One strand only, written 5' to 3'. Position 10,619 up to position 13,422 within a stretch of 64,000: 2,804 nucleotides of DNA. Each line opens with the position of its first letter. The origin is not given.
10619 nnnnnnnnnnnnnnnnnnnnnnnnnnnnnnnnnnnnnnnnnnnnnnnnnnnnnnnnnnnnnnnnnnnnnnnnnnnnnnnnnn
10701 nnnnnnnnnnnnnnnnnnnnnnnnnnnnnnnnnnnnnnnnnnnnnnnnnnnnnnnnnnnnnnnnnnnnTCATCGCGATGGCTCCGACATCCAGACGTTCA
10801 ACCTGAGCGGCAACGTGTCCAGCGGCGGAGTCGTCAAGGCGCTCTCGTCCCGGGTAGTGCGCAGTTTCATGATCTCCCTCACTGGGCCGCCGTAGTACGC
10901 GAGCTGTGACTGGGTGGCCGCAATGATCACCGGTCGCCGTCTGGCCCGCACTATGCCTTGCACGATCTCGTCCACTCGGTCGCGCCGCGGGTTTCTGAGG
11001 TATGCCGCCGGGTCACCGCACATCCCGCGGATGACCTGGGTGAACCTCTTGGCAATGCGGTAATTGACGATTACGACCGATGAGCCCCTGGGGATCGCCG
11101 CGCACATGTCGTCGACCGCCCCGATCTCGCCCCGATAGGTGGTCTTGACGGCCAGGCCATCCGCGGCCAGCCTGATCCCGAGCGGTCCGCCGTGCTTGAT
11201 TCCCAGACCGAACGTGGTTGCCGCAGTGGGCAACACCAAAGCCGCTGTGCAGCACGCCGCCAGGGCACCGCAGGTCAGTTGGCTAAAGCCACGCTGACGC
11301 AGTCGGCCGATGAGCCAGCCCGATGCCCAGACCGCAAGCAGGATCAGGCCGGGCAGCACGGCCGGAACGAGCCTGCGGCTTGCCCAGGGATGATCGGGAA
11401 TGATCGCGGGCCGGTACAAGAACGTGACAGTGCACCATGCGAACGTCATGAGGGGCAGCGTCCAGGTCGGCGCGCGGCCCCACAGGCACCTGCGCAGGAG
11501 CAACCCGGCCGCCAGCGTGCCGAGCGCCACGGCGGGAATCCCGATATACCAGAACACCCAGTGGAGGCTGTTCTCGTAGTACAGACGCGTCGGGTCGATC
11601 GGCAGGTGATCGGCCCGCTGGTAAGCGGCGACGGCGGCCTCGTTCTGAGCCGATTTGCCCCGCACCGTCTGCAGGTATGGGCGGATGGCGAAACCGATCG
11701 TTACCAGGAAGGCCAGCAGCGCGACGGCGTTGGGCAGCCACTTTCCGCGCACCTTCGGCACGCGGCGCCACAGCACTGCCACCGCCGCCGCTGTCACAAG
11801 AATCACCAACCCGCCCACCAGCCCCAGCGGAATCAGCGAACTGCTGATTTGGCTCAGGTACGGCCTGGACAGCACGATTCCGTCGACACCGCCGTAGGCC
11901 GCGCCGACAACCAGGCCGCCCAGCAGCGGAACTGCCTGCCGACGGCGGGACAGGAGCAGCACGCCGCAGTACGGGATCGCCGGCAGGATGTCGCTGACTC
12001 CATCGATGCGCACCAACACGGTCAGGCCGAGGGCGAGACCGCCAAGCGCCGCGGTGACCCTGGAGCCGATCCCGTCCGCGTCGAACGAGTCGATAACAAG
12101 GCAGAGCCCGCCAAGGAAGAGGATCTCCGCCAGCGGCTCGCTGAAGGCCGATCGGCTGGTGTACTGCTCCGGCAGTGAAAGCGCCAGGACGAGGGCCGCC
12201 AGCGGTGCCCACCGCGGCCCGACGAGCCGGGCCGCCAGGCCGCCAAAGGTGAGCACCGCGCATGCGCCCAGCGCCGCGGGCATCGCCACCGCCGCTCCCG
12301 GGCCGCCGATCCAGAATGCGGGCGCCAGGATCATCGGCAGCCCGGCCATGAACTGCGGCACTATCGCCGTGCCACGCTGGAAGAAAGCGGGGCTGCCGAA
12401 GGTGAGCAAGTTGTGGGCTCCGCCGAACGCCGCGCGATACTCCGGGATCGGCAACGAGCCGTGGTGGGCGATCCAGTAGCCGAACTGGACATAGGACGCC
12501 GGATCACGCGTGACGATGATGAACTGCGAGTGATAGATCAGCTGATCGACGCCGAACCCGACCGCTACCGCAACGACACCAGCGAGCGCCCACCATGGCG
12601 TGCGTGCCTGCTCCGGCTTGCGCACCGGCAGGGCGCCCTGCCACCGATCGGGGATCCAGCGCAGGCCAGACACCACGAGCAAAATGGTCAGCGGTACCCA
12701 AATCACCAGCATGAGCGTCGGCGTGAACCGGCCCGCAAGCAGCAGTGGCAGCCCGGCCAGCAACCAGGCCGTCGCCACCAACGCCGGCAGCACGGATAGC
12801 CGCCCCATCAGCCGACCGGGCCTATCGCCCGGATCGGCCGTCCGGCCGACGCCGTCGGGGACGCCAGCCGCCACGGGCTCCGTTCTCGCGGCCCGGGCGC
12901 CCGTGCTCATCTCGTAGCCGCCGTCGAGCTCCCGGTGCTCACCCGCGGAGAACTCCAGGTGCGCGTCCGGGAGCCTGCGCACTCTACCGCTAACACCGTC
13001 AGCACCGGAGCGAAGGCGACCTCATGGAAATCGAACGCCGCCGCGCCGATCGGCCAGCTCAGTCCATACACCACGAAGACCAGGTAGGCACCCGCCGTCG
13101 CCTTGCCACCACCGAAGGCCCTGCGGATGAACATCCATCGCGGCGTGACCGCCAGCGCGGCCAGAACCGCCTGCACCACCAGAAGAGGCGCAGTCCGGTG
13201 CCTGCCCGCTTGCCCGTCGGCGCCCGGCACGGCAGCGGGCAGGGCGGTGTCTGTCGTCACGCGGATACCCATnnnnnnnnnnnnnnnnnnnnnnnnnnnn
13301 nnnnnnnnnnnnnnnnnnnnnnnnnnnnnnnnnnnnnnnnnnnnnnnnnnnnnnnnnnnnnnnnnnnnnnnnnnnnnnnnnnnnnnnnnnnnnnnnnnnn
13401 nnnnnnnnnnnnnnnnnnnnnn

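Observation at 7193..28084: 21-kb envelope-glycan island with an unusual enzyme set: GT-C transferases, lipid-carrier GT2, Ugd, amidotransferase and five methyltransferase domains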

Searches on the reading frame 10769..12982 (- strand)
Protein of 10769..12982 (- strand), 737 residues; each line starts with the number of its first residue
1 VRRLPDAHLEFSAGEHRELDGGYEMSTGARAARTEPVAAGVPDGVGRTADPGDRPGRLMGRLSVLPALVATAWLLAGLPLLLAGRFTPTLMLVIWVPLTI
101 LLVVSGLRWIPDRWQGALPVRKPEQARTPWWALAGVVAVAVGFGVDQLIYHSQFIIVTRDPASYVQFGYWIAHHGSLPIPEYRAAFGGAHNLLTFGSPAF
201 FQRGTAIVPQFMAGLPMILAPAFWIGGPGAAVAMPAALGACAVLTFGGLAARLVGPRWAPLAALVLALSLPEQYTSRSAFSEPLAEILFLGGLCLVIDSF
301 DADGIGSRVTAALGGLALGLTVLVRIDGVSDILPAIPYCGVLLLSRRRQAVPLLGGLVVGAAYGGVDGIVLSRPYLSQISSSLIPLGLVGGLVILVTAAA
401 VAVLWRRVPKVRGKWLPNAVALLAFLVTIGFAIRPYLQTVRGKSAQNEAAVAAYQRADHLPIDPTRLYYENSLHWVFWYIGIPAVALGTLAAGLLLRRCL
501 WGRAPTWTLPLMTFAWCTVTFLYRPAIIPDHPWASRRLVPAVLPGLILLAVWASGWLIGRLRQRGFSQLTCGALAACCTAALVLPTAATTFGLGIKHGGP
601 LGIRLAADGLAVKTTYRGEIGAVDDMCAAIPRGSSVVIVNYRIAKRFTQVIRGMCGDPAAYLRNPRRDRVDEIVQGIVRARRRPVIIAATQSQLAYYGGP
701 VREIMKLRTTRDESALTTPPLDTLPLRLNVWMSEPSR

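Call 5: search_protein_families(library=pfam, proteins=[window:10769-12982:-], max_evalue=0.01)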
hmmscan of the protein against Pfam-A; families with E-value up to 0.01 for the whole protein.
window:10769-12982:- (737 aa): 0 families

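Call 7: search_protein_families(library=ncbifam, proteins=[window:10769-12982:-], max_evalue=0.01)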
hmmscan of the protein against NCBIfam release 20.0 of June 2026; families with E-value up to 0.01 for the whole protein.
window:10769-12982:- (737 aa): 1 family
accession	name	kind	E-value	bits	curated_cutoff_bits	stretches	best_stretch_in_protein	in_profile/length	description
NF047440.1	LA3751_2_3_fam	subfamily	0.0047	15.8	200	0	189-329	59-197/460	LA_3751/LA_3752 family putative glycosyltransferase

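Call 9: find_related_loci(query=window:10769-12982:-, collection=genome_contigs, flank=10000)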
Query window:10769-12982:- (737 aa) in genome_contigs; peptide patterns used: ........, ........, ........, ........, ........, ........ (x = any residue, [..] = any of these).
134 stretches matched a pattern; 57 encode a relative of the query (tblastn E <= 1e-3); 56 distinct loci.
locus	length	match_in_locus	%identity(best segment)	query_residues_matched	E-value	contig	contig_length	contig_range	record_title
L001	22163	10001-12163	75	17-735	0e+0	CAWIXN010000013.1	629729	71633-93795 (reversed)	MAG: uncultured Actinomycetota bacterium isolate MFD05580.bin.2.62 genome assembly, contig: contig_6457, whole genome sh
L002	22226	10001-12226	71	11-734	0e+0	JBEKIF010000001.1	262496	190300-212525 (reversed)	MAG: Streptosporangiaceae bacterium isolate SPRUCE 294 SPRUCE_294_1, whole genome shotgun sequence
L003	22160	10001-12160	66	12-737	0e+0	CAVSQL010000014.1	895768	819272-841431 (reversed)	MAG: uncultured Actinomycetes bacterium isolate MFD05841.bin.1.161 genome assembly, contig: contig_3011, whole genome sh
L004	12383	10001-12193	68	13-736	0e+0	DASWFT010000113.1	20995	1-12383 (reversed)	MAG TPA_asm: Streptosporangiaceae bacterium isolate SMAG_U2796 k141_409729, whole genome shotgun sequence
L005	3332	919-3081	64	15-735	0e+0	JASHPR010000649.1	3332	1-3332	MAG: Streptosporangiaceae bacterium isolate JOPF054 JOPF_A10C_contig_266578, whole genome shotgun sequence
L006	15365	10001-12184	61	14-735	0e+0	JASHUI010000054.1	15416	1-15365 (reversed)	MAG: Streptosporangiaceae bacterium isolate JOPF175 JOPF_A011_contig_4801, whole genome shotgun sequence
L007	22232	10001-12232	61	3-736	0e+0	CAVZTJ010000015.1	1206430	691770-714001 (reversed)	MAG: uncultured Actinomycetota bacterium isolate MFD09603.bin.1.44 genome assembly, contig: contig_856, whole genome sho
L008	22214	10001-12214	62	4-736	0e+0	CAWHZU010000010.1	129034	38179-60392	MAG: uncultured Actinomycetota bacterium isolate MFD04434.bin.1.138 genome assembly, contig: contig_16952, whole genome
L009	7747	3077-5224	67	15-735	0e+0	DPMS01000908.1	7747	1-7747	MAG TPA_asm: Actinomycetota bacterium isolate UBA9676 contig_85, whole genome shotgun sequence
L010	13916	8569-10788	63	2-737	0e+0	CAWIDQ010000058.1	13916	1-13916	MAG: uncultured Actinomycetota bacterium isolate MFD09567.bin.2.88 genome assembly, contig: contig_39825, whole genome s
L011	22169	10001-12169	65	15-734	0e+0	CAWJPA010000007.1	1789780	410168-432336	MAG: uncultured Actinomycetota bacterium isolate MFD04463.bin.1.235 genome assembly, contig: contig_44876, whole genome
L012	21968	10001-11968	68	86-737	0e+0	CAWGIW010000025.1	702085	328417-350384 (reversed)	MAG: uncultured Actinomycetes bacterium isolate MFD09603.bin.2.175 genome assembly, contig: contig_8511, whole genome sh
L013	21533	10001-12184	60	16-736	0e+0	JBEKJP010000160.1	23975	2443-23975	MAG: Streptosporangiaceae bacterium isolate SPRUCE 326 SPRUCE_326_160, whole genome shotgun sequence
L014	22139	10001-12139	64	20-734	0e+0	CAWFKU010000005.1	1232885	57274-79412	MAG: uncultured Actinomycetota bacterium isolate MFD06435.bin.1.213 genome assembly, contig: contig_34855, whole genome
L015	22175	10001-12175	64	21-736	0e+0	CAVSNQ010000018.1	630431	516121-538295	MAG: uncultured Actinomycetota bacterium isolate MFD03399.bin.1.157 genome assembly, contig: contig_7484, whole genome s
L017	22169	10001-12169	59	25-736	0e+0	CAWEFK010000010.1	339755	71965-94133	MAG: uncultured Actinomycetes bacterium isolate MFD09603.bin.2.179 genome assembly, contig: contig_16604, whole genome s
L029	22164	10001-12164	68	21-737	0e+0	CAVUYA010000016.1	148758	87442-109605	MAG: uncultured Actinomycetota bacterium isolate MFD05841.bin.2.51 genome assembly, contig: contig_25226, whole genome s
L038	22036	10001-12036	60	56-734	0e+0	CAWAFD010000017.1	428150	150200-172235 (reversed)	MAG: uncultured Actinomycetota bacterium isolate MFD09603.bin.3.79 genome assembly, contig: contig_21508, whole genome s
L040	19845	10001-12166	54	15-737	0e+0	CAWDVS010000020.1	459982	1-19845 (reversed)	MAG: uncultured Actinomycetota bacterium isolate MFD05521.bin.1.66 genome assembly, contig: contig_72262, whole genome s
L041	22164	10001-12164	59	22-737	0e+0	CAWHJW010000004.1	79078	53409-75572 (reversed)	MAG: uncultured Actinomycetes bacterium isolate MFD01872.bin.1.210 genome assembly, contig: contig_189623, whole genome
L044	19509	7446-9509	61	57-736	0e+0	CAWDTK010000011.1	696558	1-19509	MAG: uncultured Actinomycetes bacterium isolate MFD05377.bin.2.104 genome assembly, contig: contig_30255, whole genome s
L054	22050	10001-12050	44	58-729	2e-88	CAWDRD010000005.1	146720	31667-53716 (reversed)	MAG: uncultured Actinomycetes bacterium isolate MFD03323.bin.2.18 genome assembly, contig: contig_11127, whole genome sh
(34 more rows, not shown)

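Call 15: search_solved_structures(query=window:10769-12982:-, max_evalue=1)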
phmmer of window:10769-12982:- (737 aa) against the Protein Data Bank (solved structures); distinct sequences matched with E-value up to 1: 0.

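Call 16: find_homologous_proteins(query=window:10769-12982:-, max_evalue=0.00001)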
Query window:10769-12982:- (737 aa): 2622 proteins with E <= 0.00001 among 8000 candidates; the best 120 are listed.
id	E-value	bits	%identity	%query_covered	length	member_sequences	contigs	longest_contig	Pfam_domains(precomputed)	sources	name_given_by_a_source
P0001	0.0e+0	1579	100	97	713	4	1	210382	-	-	-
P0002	0.0e+0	1156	75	96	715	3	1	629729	-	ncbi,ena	-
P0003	0.0e+0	1136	75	97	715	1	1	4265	-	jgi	jgi:hypothetical protein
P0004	0.0e+0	1071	69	96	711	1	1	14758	-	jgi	jgi:hypothetical protein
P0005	0.0e+0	1066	70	96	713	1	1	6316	-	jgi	jgi:hypothetical protein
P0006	0.0e+0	1059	74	91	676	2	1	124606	-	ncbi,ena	-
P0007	0.0e+0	1050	69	94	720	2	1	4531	-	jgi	jgi:hypothetical protein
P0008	0.0e+0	1049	71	92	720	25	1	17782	-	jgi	jgi:hypothetical protein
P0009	0.0e+0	1049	69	96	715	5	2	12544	-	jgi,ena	jgi:hypothetical protein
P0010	0.0e+0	1045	70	92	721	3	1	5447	-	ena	-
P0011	0.0e+0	1043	69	96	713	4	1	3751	-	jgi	jgi:hypothetical protein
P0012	0.0e+0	1041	69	96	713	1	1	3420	-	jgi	jgi:hypothetical protein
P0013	0.0e+0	1040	69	93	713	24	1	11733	-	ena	-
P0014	0.0e+0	1038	68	97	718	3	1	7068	-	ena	-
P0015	0.0e+0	1037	68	96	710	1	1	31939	-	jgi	jgi:hypothetical protein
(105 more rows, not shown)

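Call 18: find_encoding_contigs(protein=P0001, flank=10000, max_places=3)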
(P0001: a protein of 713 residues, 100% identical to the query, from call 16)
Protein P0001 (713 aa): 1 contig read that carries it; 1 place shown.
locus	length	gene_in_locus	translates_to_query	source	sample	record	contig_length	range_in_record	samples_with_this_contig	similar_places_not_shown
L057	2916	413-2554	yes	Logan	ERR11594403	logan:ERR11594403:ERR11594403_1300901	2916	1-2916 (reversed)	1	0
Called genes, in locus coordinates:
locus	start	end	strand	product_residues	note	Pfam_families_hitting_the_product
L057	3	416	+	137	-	?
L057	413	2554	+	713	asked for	-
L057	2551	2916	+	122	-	?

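Call 30: predict_structure(alignment_id=A1)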
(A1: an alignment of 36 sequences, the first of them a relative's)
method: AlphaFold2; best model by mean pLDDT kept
length: 713 residues; sequences in the alignment: 36
mean_pLDDT: 68.6   pTM: 0.74
mean pLDDT of the five models: 68.6, 60.0, 57.8, 56.2, 50.2
residues with pLDDT >= 90: 84; 70-90: 288; 50-70: 191; < 50: 150
segments of 3 or more residues with pLDDT < 50: 1-26, 89-101, 134-138, 248-255, 350-359, 361-363, 383-389, 408-424, 426-456, 495-516, 691-695
pLDDT, mean of each block of 10 residues (from residue 1): 29 34 50 88 93 84 90 91 68 39 78 91 72 54 79 63 75 56 60 84 82 88 86 86 65 58 87 76 85 85 61 67 79 83 62 46 52 56 46 54 52 38 47 40 42 48 63 63 57 48 33 51 75 79 82 80 62 71 62 83 90 87 79 84 86 90 91 86 78 53 90 71
secondary structure, 60 per line:
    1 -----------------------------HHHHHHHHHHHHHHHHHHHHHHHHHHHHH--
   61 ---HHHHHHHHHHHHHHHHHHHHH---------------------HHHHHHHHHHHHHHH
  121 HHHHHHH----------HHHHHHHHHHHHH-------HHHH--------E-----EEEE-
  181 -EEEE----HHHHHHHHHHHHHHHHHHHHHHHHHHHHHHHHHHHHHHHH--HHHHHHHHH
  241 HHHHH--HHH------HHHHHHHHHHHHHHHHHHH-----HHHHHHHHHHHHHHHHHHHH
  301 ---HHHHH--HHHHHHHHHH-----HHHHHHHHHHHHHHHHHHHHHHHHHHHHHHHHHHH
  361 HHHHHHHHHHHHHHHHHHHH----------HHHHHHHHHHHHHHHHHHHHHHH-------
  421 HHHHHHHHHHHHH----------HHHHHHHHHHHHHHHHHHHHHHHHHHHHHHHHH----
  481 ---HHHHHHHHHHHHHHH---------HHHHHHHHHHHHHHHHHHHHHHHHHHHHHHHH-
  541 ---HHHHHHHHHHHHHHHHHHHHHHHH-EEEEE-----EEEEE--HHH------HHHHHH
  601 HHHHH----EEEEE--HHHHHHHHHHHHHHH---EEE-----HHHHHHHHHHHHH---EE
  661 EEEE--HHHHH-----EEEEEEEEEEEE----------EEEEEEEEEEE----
elements in order (helices of 4 or more, strands of 3 or more residues): H30-58 H64-84 H106-127 H138-150 H158-161 E176-179 E182-185 H190-229 H232-245 H257-275 H281-300 H304-308 H311-320 H326-380 H391-413 H421-433 H444-476 H484-498 H508-539 H544-567 E569-573 E579-583 H595-605 E610-614 H617-631 E635-637 H643-655 E659-664 H667-671 E677-688 E699-709

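Call 33: fold_search(model_id=the predicted structure, library=pdb)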
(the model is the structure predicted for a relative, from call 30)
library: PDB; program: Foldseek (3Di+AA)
matches with E <= 10: 218; with E <= 0.001: 4
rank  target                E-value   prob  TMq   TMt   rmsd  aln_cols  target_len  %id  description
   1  7e9s_A                3.9e-07  1.00  0.42  0.35  12.8       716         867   13  Archaeal oligosaccharyltransferase AglB from Archaeoglobus fulgidus in complex with an inhibitory peptide and a dolich (released 2021-09-08)
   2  6ftg_5                2.3e-05  1.00  0.45  0.49  11.3       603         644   14  Subtomogram average of OST-containing ribosome-translocon complexes from canine rough microsomal membranes (released 2018-03-21)
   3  8if8_B                1.1e-04  1.00  0.38  0.43  15.6       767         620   14  Arabinosyltransferase AftA (released 2023-05-31)
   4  8if8_C                3.9e-04  1.00  0.31  0.36  17.9       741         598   14  Arabinosyltransferase AftA (released 2023-05-31)
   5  9s6u_A                3.4e-03  1.00  0.35  0.44  16.6       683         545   10  Ternary cryo-EM structure of human ALG9 with Dol25-PP-GlcNAc2Man8, Dol25-P-Man and Fab (released 2026-03-18)
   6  7bvf_A                1.3e-02  0.98  0.30  0.21  24.1       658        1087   14  Cryo-EM structure of Mycobacterium tuberculosis arabinosyltransferase EmbA-EmbB-AcpM2 in complex with ethambutol (released 2020-04-29)
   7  9pcb                  5.9e-02  0.23  0.11  0.17  25.2       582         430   10  Structure of Synaptic Vesicle Protein 2A Bound to UCB-J (released 2025-09-10)
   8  9i5k_A                6.4e-02  0.98  0.30  0.41  16.6       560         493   10  Structure of the Chaetomium thermophilum Pmt4 homodimer (C2 symmetry) (released 2025-12-24)
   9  8wjg                  7.6e-02  0.21  0.10  0.12  21.9       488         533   15  Cryo-EM structure of URAT1(R477S) (released 2024-08-28)
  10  6p25_B                7.9e-02  0.99  0.23  0.23   6.7       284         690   13  Structure of S. cerevisiae protein O-mannosyltransferase Pmt1-Pmt2 complex bound to the sugar donor and a peptide acce (released 2019-07-10)
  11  9e61_A                8.6e-02  0.98  0.22  0.22   6.9       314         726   13  Cryo-EM structure of Saccharomyces cerevisiae Pmt4 apo form (released 2025-10-15)
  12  9e6i_B                1.0e-01  0.97  0.22  0.22   6.9       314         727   13  Cryo-EM structure of Saccharomyces cerevisiae Pmt4-Ccw5 complex (released 2025-10-15)
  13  9e61_B                1.1e-01  0.97  0.22  0.22   6.9       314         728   13  Cryo-EM structure of Saccharomyces cerevisiae Pmt4 apo form (released 2025-10-15)
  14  9okh                  1.2e-01  0.15  0.12  0.15  24.0       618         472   10  Cryo-EM structure of human SV2A in complex with UCBJ (released 2025-12-10)
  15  9kl5                  1.3e-01  0.12  0.11  0.14  23.8       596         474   12  Cryo-EM strucuture of human OAT1 in complex with probenecid (released 2025-11-05)
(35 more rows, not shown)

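Call 40: search_protein_families(library=pfam, proteins=[L041:8292-10010:+, L017:13629-14876:-, L040:13150-14067:-, L008:13225-14886:+, L038:114-1823:+, L038:6445-8157:+, L001:19987-21852:+, L054:3004-4863:+, L029:18281-20416:-, L044:15603-16715:-], max_evalue=0.01)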
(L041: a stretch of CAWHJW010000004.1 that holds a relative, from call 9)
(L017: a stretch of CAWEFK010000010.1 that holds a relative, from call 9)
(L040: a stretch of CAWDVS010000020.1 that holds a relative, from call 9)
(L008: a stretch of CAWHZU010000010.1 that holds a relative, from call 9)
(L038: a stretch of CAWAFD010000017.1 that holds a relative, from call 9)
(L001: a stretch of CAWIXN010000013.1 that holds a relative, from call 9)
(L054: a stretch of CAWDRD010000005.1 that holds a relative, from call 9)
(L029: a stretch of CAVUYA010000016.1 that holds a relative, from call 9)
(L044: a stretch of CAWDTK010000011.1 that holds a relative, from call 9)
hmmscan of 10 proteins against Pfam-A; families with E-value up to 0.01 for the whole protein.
L041:8292-10010:+ (573 aa): 1 family
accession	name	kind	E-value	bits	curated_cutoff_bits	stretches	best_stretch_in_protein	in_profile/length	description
PF09852.15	DUF2079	-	1.4e-56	192.9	28.2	2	67-393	1-318/459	Predicted membrane protein (DUF2079)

L017:13629-14876:- (416 aa): 6 families
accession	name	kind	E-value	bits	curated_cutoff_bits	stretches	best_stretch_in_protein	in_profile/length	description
PF13692.12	Glyco_trans_1_4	-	1e-13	52.2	27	1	112-249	4-142/142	Glycosyl transferases group 1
PF00534.26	Glycos_transf_1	-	5.8e-07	29.6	26.4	1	110-262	16-171/172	Glycosyl transferases group 1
PF13524.12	Glyco_trans_1_2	-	8.3e-07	29.5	25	1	155-269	27-134/144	Glycosyl transferase-like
PF13649.12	Methyltransf_25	-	1.4e-05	26.1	27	1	340-381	1-45/97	Methyltransferase domain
PF08242.18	Methyltransf_12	-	6.3e-05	24.1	30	1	341-383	1-46/98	Methyltransferase domain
PF08241.18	Methyltransf_11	-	0.0091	17.1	21.2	0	341-381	1-42/95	Methyltransferase domain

L040:13150-14067:- (306 aa): 6 families
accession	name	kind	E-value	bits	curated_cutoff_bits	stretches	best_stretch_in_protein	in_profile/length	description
PF13489.12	Methyltransf_23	-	1.4e-18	67.6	27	1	75-218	11-162/164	Methyltransferase domain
PF08242.18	Methyltransf_12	-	8e-14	52.6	30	1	89-177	1-98/98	Methyltransferase domain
PF08241.18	Methyltransf_11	-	1.3e-11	45.4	21.2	1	89-178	1-94/95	Methyltransferase domain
PF13649.12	Methyltransf_25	-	2.3e-11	44.7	27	1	88-175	1-97/97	Methyltransferase domain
PF13847.12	Methyltransf_31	-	3.4e-06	27.2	27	1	88-184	7-114/145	Methyltransferase domain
PF05401.17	NodS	-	0.0041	17.4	24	1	85-177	44-142/201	Nodulation protein S (NodS)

L008:13225-14886:+ (554 aa): 1 family
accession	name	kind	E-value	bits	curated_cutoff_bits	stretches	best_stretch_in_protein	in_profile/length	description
PF25781.1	TPR_TEX10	-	0.0051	16.2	27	1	144-188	224-268/370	TEX10-like, TPR repeats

L038:114-1823:+ (570 aa): 0 families

L038:6445-8157:+ (571 aa): 1 family
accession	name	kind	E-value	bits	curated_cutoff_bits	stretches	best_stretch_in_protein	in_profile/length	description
PF09594.16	GT87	-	0.00055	20.2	25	1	239-451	25-235/237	Glycosyltransferase family 87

L001:19987-21852:+ (622 aa): 0 families

L054:3004-4863:+ (620 aa): 0 families

L029:18281-20416:- (712 aa): 2 families
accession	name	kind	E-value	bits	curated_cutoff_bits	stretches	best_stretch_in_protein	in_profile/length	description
PF19040.6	SGNH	-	2.1e-34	119.8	27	1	477-696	10-246/248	SGNH domain (fused to AT3 domains)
PF01757.29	Acyl_transf_3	-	9.6e-27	94.3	31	1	40-366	3-323/326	Acyltransferase domain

L044:15603-16715:- (371 aa): 7 families
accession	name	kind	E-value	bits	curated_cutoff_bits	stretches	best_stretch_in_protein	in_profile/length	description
PF01370.27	Epimerase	-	3e-59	200.8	20.9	1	33-272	1-239/240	NAD dependent epimerase/dehydratase family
PF16363.11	GDP_Man_Dehyd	-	5.9e-59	200.6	27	1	34-334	1-330/332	GDP-mannose 4,6 dehydratase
PF04321.23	RmlD_sub_bind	-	9.7e-14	51.5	27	1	32-293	2-233/287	RmlD substrate binding domain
PF01073.25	3Beta_HSD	-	7.5e-12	45.3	22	1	34-250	1-218/280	3-beta hydroxysteroid dehydrogenase/isomerase family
PF02719.21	Polysacc_synt_2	-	6.3e-10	39.2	20.2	1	33-290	1-246/293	Polysaccharide biosynthesis protein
PF07993.18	NAD_binding_4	-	1.4e-08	34.7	20.1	1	35-210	1-206/258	Male sterility protein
PF13460.12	NAD_binding_10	-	2.8e-06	27.8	27.2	1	37-187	1-126/184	NAD(P)H-binding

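Call 104: search_solved_structures(query=A6, max_evalue=10)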
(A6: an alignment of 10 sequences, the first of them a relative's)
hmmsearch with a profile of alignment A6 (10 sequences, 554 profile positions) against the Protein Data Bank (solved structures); distinct sequences matched with E-value up to 10: 1.
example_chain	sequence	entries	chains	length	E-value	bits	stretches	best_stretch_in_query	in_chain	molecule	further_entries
5fif_A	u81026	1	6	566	0.043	15.6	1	146-181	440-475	Carboxylase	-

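Call 105: search_solved_structures(query=A7, max_evalue=10)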
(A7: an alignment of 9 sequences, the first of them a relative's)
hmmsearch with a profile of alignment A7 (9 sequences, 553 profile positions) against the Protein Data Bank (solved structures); distinct sequences matched with E-value up to 10: 0.

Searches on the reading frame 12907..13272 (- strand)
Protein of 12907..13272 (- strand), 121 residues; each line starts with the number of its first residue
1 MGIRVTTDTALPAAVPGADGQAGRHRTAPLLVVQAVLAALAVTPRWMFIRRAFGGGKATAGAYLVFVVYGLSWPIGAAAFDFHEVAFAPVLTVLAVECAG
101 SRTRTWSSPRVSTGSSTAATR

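Call 5: search_protein_families(library=pfam, proteins=[window:12907-13272:-], max_evalue=0.01)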
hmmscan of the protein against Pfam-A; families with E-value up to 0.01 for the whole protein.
window:12907-13272:- (121 aa): 1 family
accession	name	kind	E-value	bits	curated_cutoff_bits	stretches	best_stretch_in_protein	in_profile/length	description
PF09852.15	DUF2079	-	9e-07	28.8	28.2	1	29-100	65-135/459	Predicted membrane protein (DUF2079)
